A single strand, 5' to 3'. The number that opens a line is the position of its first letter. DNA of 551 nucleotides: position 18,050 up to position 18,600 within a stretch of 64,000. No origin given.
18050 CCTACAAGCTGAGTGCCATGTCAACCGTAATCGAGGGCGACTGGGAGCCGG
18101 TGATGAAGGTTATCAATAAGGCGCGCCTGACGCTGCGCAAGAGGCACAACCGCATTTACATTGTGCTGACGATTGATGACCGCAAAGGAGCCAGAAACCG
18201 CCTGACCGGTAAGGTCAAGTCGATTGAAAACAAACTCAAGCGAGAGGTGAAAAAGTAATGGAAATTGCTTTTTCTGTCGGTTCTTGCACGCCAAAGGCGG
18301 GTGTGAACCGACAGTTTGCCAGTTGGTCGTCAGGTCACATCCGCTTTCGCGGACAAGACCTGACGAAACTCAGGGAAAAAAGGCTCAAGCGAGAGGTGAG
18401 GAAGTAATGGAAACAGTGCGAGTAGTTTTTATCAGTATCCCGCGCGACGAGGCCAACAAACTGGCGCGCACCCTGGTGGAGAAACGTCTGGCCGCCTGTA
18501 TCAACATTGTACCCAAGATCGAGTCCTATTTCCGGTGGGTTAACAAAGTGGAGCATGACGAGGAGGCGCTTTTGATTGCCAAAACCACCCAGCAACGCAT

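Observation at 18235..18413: Double-hairpin mini-insertion that duplicated a 30-nt stop/RBS/start junction between the DUF77 gene and cutA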

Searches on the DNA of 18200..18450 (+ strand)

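Call 36: search_rna_families(source=window, start=18200, end=18450, threshold=evalue, max_evalue=10)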
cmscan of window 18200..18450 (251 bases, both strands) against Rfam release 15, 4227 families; matches with E-value up to 10: 2.
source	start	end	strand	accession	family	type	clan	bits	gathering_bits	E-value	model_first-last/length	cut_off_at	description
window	18282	18356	-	RF00047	mir-2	Gene; miRNA;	-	23.4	45.5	0.02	1-72/72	no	mir-2 microRNA precursor family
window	18251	18331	-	RF02623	BSnc140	Gene; sRNA;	-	15.7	126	3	1-94/94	no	Brucella sRNA 140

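Call 42: build_rna_model(alignment_id=A3, structure=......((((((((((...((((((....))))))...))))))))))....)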
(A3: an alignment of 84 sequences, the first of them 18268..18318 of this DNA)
Model R1 built from alignment A3 (84 sequences, 52 columns); structure: as given.
model positions 48; base pairs 16; branch points 0; effective number of sequences 7.21; information 1.15 bits per position. Calibrated on 0.2 Mb of random sequence (short: E-values are rough).
structure used (alignment columns):
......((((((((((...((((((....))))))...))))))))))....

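Call 43: search_with_rna_model(model_id=R1, source=window, filters=off, max_evalue=10, show_alignments=6)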
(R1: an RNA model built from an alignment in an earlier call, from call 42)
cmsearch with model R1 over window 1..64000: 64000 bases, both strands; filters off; matches with E-value up to 10: 29.
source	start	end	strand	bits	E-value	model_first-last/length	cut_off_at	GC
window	18325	18372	-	64.7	3.5e-18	1-48/48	no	0.56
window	18268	18316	+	59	2.4e-16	1-48/48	no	0.53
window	18319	18368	+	19.8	0.00084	1-48/48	no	0.56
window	19552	19583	+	15.3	0.022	1-48/48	no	0.62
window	19618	19649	-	14.8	0.032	1-48/48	no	0.66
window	6573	6589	-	13.2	0.1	20-35/48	no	0.65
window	44724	44751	-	11.5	0.38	1-48/48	no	0.29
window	19687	19718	+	11.1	0.49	1-48/48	no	0.56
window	38535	38559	+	11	0.52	1-48/48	no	0.56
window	16536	16586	+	10.9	0.57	1-48/48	no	0.57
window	63747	63805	-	10.5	0.76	1-48/48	no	0.51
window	18274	18314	-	10.4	0.82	7-46/48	no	0.61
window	30562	30590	+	10.4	0.83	1-48/48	no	0.52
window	35355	35403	-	10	1.1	1-48/48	no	0.51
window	6575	6589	+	9.8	1.3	20-33/48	no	0.67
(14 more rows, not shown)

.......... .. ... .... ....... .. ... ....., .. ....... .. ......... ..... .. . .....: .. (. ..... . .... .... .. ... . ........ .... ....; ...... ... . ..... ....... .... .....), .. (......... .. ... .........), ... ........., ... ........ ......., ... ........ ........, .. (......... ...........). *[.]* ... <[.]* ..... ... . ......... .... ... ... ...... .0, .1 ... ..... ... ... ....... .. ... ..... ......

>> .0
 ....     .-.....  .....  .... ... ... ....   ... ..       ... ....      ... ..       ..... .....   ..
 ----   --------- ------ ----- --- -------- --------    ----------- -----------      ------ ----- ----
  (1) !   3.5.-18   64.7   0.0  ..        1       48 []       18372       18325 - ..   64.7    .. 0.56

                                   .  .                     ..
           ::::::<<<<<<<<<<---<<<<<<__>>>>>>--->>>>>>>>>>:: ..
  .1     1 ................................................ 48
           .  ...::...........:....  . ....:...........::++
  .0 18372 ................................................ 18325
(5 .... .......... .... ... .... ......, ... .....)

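Call 44: search_with_rna_model(model_id=R1, sources=[L045, L046, L047, L048, L049, L050, L051, L052, L053, L054, L055, L056, L057, L058, L059, L060, L061, L062, L063, L064, L065, L066, L067, L068, L069, L070, L071, L072, L073, L074, L075, L076, L077, L078, L079, L080, L081, L082, L083, L084, L085, L086, L087, L088, L089, L090, L091, L092, L093, L094, L095, L096, L097, L098, L099, L100, L101], max_evalue=0.01)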
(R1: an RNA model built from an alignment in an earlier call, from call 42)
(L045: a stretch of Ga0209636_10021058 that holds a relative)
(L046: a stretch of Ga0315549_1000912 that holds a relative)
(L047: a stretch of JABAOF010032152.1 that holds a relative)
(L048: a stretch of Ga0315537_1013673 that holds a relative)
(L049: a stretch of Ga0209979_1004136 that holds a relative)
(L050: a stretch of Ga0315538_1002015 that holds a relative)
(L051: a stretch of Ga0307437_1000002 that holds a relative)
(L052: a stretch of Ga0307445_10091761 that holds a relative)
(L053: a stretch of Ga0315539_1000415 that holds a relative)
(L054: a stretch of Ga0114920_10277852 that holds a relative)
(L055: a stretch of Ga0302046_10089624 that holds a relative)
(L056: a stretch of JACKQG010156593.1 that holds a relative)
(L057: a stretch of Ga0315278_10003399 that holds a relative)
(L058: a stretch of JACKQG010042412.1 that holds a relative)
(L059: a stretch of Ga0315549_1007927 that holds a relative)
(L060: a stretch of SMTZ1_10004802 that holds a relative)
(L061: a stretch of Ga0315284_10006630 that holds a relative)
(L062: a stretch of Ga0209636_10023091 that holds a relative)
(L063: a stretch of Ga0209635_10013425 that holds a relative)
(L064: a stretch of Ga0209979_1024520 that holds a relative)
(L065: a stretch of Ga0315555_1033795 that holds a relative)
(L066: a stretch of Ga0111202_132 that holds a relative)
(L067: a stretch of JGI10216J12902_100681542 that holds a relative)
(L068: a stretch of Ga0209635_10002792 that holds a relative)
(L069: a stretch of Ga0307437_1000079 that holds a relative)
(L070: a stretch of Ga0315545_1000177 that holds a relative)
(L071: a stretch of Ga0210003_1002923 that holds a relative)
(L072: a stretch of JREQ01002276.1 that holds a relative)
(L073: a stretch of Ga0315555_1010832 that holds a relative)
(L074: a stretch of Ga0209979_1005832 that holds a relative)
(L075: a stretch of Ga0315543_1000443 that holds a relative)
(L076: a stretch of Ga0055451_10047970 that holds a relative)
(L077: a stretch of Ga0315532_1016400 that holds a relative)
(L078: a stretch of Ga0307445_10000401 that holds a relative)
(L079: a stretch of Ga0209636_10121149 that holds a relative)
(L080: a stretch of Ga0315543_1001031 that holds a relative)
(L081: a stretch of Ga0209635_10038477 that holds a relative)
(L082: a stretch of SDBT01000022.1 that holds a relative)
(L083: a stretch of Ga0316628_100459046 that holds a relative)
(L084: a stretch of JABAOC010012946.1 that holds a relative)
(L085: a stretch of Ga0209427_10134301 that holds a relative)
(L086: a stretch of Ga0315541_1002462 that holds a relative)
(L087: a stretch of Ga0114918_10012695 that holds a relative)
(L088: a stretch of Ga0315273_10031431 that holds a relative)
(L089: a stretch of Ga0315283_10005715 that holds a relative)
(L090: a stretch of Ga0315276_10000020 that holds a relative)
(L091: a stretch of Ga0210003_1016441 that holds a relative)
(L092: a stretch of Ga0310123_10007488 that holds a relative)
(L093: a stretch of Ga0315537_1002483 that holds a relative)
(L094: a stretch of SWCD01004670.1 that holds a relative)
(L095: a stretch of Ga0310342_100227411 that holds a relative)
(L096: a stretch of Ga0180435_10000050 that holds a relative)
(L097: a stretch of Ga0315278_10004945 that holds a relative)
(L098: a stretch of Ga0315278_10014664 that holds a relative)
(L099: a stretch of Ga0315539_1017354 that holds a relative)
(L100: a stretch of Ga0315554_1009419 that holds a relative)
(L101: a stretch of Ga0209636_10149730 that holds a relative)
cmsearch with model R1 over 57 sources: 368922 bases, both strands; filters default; matches with E-value up to 0.01: 111.
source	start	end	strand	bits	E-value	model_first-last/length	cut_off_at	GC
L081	649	696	+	71.7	1.2e-19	1-48/48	no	0.62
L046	5868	5915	+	70.8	2.2e-19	1-48/48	no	0.6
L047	190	238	-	70.4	3e-19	1-48/48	no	0.61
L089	1158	1206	+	70.3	3.1e-19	1-48/48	no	0.65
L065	1602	1649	+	70.2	3.4e-19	1-48/48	no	0.58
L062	1213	1260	-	70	4e-19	1-48/48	no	0.62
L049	816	863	-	69.7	4.8e-19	1-48/48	no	0.6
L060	3846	3893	-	69.6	5.4e-19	1-48/48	no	0.58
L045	6461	6508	-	68.8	9.8e-19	1-48/48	no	0.62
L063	4238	4285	-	68.7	1e-18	1-48/48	no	0.62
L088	3865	3913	-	68.4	1.3e-18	1-48/48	no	0.57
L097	1706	1754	-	68.4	1.3e-18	1-48/48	no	0.57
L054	164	211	+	68.1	1.6e-18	1-48/48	no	0.6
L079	1723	1770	+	67.7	2.2e-18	1-48/48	no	0.62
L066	306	353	+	67.7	2.2e-18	1-48/48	no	0.58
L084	536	584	-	67.6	2.4e-18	1-48/48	no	0.65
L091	1681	1728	+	67.5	2.5e-18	1-48/48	no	0.58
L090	11248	11296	+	67.5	2.6e-18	1-48/48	no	0.65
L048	5145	5192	-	67.4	2.7e-18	1-48/48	no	0.62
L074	4785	4832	-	67.2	3.2e-18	1-48/48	no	0.58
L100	1696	1744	+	67.2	3.2e-18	1-48/48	no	0.65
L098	555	603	+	66.6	4.9e-18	1-48/48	no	0.59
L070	1479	1526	-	66.3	6.2e-18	1-48/48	no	0.71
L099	1029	1076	-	66.2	6.5e-18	1-48/48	no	0.58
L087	5998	6046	+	66.2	6.7e-18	1-48/48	no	0.59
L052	669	717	+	65.9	7.9e-18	1-48/48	no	0.67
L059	1314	1362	+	65.7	9.5e-18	1-48/48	no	0.57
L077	2115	2163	+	65.7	9.5e-18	1-48/48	no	0.57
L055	1028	1076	+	65.6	1e-17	1-48/48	no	0.63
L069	1712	1759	-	65.6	1e-17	1-48/48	no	0.52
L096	8617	8664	-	65.5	1.1e-17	1-48/48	no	0.62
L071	12502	12549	-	65.1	1.5e-17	1-48/48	no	0.67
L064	1946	1994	+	64.9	1.7e-17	1-48/48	no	0.59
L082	90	138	-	64.6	2.1e-17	1-48/48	no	0.57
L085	1838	1886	-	64.3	2.6e-17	1-48/48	no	0.61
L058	1301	1350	-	64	3.4e-17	1-48/48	no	0.6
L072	725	772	-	63.3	5.5e-17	1-48/48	no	0.62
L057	1518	1566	+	62.8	8e-17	1-48/48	no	0.69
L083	1379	1427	-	62.8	8e-17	1-48/48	no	0.67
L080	4994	5042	+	62.6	9.1e-17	1-48/48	no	0.65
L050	483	531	-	62.5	1e-16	1-48/48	no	0.65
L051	6562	6609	+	62.4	1.1e-16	1-48/48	no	0.56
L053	362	410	-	62.1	1.4e-16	1-48/48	no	0.63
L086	2723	2771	+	62.1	1.4e-16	1-48/48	no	0.63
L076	988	1036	+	61.8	1.6e-16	1-48/48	no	0.63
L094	629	676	-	61.1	2.9e-16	1-48/48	no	0.58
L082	30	77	+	59.8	7.1e-16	1-48/48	no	0.52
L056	68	117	-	58.9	1.5e-15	1-48/48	no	0.58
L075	465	512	-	57.6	3.8e-15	1-48/48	no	0.62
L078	7620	7668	-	57.2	5.1e-15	1-48/48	no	0.55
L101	593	640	+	54.8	2.9e-14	1-48/48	no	0.65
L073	3541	3587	+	52.5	1.6e-13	1-48/48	no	0.64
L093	13151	13197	-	52.5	1.6e-13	1-48/48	no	0.64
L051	6615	6663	-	51.8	2.7e-13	1-48/48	no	0.51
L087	5440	5494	+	46.8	1.1e-11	1-48/48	no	0.56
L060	3785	3836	+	46.3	1.5e-11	1-48/48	no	0.48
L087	5922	5972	-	45.2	3.3e-11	1-48/48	no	0.59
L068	9526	9573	+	45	4e-11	1-48/48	no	0.65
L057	1588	1650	-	44.1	7.8e-11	1-48/48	no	0.6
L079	1828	1879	-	43.3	1.4e-10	1-48/48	no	0.54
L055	1077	1130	-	42.8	2.1e-10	1-48/48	no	0.46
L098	625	679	-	41.4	5.5e-10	1-48/48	no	0.58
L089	1710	1761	-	41.2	6.5e-10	1-48/48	no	0.5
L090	11103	11153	-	40.6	1e-09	1-48/48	no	0.61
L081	706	757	-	38.8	3.9e-09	1-48/48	no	0.5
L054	712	763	-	38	7.2e-09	1-48/48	no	0.5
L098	1885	1939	-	37.8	8.3e-09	1-48/48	no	0.56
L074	4697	4748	+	36.3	2.4e-08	1-48/48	no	0.46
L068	8836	8878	+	34.6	8.8e-08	1-48/48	no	0.63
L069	1617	1674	+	34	1.3e-07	1-48/48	no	0.57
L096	4742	4789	-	32.8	3.3e-07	1-48/48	no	0.65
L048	5084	5135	+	32.6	3.6e-07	1-48/48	no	0.63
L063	3359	3420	-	32.1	5.6e-07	1-48/48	no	0.6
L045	6400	6451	+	32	5.7e-07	1-48/48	no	0.54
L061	6309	6354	+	31.8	6.6e-07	1-48/48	no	0.57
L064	1950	1998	-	28.7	6.5e-06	1-48/48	no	0.53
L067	37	85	-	28.5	7.6e-06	1-48/48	no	0.76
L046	5872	5919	-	28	1.1e-05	1-48/48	no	0.56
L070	1419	1470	+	28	1.1e-05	1-48/48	no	0.58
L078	7616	7664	+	26.7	2.9e-05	1-48/48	no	0.59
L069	1708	1755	+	26.7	2.9e-05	1-48/48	no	0.52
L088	3861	3909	+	26.2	4.2e-05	1-48/48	no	0.57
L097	1702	1750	+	26.2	4.2e-05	1-48/48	no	0.57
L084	532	580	+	24.4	0.00015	1-48/48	no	0.63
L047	186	234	+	24.2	0.00018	1-48/48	no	0.61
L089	1162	1210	-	23.8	0.00025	1-48/48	no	0.67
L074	4781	4828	+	23.6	0.00028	1-48/48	no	0.58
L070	1477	1522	+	22.8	0.0005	1-48/48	no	0.7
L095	268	291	-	22.8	0.00052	15-38/48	no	0.58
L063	4234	4281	+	22.7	0.00057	1-48/48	no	0.65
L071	12438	12489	+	22.6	0.0006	1-48/48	no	0.6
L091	1685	1731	-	22.4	0.0007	1-48/48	no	0.57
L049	812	859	+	22.4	0.00071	1-48/48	no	0.62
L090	11252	11300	-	22.1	0.00083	1-48/48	no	0.63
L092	1400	1423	+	21.5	0.0013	15-38/48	no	0.58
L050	479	527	+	21.5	0.0014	1-48/48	no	0.69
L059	1708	1753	-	21.4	0.0015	1-48/48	no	0.52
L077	2509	2554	-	21.4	0.0015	1-48/48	no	0.52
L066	1495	1546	-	21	0.002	1-48/48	no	0.44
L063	6287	6318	-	20.9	0.0021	1-48/48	no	0.69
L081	653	698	-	20.7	0.0024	1-48/48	no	0.63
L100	1700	1748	-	20.4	0.0029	1-48/48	no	0.63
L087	6004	6044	-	20.3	0.0033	7-46/48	no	0.68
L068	8887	8929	-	20.3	0.0033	1-48/48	no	0.67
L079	1727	1774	-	20.2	0.0035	1-48/48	no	0.65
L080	4998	5044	-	20.1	0.0037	1-48/48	no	0.64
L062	1211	1256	+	19.5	0.0059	1-48/48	no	0.63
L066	310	355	-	19.3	0.0065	1-48/48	no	0.59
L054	168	215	-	19.1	0.0078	1-48/48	no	0.6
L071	12499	12545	+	19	0.0083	1-48/48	no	0.66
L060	3844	3889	+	18.9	0.0088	1-48/48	no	0.59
